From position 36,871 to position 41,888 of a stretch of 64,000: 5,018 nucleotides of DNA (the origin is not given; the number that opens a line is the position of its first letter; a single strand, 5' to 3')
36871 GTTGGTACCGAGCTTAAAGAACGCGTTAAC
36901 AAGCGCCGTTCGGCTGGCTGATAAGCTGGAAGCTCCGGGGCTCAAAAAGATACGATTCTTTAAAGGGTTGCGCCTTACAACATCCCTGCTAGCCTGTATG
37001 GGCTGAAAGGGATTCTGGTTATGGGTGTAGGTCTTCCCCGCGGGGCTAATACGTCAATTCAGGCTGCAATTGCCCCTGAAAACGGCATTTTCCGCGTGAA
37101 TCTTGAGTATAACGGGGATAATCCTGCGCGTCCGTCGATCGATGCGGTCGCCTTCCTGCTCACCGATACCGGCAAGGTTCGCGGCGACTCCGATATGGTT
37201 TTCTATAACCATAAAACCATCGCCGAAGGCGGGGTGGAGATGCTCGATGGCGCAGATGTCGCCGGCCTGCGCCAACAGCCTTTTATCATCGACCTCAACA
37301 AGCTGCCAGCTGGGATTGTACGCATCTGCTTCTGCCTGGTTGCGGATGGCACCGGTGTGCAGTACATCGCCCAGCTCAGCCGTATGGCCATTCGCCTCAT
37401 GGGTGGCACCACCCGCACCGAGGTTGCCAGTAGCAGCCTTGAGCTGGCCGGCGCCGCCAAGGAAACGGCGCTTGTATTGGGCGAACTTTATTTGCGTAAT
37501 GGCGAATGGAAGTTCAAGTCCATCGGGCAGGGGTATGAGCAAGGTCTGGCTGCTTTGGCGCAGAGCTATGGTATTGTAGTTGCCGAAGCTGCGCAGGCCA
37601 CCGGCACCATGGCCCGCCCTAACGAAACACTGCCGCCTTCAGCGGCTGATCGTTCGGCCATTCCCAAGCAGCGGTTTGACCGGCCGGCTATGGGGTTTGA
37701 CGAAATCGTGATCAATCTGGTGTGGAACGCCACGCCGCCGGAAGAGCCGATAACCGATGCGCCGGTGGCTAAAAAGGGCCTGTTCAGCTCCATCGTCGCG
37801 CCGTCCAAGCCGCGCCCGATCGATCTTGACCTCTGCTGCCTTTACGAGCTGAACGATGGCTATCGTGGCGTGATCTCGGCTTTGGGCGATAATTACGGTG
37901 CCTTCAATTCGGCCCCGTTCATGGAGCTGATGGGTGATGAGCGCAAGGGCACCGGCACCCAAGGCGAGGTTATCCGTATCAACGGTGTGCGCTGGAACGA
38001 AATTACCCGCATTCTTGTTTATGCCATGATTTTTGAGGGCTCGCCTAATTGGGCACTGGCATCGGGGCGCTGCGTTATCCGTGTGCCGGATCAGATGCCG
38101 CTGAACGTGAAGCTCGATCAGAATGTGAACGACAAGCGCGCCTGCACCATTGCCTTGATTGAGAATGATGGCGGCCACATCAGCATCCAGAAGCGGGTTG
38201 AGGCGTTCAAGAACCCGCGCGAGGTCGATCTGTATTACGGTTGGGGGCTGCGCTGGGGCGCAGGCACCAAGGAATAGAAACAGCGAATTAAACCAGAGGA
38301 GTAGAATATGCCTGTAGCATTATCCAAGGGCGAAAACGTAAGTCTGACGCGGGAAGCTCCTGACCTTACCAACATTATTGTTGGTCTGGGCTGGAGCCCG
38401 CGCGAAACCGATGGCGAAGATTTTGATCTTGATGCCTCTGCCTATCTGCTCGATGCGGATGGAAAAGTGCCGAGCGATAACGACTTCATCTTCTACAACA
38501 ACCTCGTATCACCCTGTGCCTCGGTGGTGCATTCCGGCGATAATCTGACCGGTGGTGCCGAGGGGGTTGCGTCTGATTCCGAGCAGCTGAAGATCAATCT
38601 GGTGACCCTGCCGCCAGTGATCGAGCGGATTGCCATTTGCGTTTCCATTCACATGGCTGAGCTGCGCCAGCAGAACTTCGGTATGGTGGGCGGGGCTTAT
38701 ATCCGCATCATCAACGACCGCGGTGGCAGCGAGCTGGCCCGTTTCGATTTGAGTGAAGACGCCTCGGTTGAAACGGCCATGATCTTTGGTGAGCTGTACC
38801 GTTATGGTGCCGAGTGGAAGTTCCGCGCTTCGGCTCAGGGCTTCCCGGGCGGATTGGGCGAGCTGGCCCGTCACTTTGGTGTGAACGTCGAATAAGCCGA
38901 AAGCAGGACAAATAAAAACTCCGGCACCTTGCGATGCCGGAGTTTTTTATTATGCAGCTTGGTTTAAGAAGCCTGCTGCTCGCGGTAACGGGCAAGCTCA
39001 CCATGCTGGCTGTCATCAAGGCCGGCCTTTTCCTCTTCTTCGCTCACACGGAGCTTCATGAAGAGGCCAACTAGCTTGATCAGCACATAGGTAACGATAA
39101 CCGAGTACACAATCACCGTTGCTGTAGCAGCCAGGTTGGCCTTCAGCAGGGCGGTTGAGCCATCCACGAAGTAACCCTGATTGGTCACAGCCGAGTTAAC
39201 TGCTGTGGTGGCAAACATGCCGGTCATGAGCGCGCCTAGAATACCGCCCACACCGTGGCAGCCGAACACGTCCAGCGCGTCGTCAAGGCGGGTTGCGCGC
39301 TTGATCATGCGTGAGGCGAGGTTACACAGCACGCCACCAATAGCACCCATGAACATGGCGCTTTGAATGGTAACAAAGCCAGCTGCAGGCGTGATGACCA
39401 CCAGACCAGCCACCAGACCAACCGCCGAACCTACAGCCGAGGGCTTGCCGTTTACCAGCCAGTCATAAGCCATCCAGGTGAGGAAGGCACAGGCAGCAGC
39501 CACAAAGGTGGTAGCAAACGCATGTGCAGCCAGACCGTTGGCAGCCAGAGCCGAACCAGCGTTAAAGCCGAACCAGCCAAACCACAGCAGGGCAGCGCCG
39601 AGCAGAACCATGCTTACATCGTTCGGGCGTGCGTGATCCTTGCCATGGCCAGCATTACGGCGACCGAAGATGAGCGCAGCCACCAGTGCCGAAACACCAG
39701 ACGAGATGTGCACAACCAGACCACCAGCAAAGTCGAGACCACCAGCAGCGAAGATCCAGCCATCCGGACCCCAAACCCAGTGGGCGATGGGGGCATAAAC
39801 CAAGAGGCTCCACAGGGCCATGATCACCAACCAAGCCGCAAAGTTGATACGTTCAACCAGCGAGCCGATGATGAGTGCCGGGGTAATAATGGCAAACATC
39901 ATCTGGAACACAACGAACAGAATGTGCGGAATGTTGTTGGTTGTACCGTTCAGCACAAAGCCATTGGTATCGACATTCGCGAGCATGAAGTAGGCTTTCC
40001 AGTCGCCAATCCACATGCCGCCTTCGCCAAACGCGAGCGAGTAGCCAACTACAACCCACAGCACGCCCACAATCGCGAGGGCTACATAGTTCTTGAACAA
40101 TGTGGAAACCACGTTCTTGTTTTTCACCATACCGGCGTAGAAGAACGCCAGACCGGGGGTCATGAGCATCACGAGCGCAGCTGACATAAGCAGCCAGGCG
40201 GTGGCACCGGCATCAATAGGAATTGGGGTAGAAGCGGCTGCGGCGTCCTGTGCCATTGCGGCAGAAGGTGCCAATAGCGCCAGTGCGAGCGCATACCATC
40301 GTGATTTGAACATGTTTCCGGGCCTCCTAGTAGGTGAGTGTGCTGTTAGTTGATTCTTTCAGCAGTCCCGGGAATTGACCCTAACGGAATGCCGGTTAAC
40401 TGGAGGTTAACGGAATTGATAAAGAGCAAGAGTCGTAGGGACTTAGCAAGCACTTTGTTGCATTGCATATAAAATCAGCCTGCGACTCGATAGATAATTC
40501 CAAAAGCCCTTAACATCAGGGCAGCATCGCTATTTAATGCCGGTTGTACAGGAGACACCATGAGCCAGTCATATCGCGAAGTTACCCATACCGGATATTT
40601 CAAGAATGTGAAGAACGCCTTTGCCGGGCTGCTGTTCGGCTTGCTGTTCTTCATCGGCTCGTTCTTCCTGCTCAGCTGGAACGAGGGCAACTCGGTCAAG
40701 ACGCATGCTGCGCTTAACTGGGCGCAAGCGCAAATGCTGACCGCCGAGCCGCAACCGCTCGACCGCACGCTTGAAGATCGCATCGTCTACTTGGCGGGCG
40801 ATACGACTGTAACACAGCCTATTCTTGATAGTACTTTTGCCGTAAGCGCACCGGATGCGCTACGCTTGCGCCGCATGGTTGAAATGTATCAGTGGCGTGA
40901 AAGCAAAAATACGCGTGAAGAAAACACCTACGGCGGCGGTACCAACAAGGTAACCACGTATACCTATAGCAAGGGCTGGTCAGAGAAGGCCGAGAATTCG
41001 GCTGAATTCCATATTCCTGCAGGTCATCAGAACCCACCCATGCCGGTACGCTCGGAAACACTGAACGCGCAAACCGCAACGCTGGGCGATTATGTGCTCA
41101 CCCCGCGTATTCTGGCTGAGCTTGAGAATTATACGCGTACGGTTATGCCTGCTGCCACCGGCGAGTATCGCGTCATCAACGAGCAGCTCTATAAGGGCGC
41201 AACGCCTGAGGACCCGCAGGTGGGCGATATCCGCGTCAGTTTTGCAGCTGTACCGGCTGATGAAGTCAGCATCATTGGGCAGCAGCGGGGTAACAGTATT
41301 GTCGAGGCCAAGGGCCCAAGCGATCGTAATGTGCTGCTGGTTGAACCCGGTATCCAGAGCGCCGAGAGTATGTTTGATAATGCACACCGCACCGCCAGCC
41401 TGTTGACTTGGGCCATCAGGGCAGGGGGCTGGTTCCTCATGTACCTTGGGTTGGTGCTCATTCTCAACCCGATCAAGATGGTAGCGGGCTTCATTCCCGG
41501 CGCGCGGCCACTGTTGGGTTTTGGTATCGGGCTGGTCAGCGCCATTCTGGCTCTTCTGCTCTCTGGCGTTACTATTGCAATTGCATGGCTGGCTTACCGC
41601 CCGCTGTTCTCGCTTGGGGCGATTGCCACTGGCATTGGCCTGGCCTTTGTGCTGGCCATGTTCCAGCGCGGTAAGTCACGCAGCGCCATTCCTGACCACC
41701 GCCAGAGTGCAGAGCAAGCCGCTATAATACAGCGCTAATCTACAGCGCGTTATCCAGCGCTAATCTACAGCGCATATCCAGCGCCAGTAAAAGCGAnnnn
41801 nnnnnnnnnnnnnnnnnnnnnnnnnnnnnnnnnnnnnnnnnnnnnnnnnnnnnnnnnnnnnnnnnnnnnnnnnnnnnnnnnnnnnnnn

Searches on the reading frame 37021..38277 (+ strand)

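Call 75: search_protein_families(library=pfam, proteins=[window:37021-38277:+], max_evalue=0.00001)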
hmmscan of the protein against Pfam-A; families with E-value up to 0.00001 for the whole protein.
window:37021-38277:+ (418 aa): 1 family
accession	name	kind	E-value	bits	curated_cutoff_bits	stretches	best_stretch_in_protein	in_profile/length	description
PF02342.23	TerD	-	1.4e-36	126.1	25.3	1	1-183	1-187/187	TerD domain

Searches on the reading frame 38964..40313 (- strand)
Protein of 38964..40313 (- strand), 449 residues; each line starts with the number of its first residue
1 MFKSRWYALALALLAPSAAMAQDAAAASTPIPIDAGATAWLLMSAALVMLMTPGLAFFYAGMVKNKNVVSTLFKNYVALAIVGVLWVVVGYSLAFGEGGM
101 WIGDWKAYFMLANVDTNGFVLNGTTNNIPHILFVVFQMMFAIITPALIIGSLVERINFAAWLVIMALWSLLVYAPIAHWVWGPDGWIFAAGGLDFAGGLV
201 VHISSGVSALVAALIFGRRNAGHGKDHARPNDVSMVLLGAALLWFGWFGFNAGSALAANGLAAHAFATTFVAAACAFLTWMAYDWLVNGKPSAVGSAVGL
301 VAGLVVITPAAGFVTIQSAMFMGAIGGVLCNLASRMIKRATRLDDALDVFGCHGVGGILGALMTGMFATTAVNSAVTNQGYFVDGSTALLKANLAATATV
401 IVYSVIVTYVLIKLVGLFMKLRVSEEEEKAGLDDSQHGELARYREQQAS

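Call 54: search_protein_families(library=pfam, proteins=[window:38964-40313:-], max_evalue=0.001)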
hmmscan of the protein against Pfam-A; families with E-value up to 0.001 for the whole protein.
window:38964-40313:- (449 aa): 1 family
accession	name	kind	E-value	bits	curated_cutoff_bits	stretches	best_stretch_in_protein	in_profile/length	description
PF00909.26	Ammonium_transp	-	1.3e-118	396.6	23.2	1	39-441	1-398/399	Ammonium Transporter Family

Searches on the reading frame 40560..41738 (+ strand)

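Call 75: search_protein_families(library=pfam, proteins=[window:40560-41738:+], max_evalue=0.00001)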
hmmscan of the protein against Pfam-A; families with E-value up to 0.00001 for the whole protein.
window:40560-41738:+ (392 aa): 1 family
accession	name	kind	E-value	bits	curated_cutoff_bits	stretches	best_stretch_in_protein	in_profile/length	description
PF07787.17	TMEM43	-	7.5e-71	238.8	23.3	1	109-348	1-250/250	Transmembrane protein 43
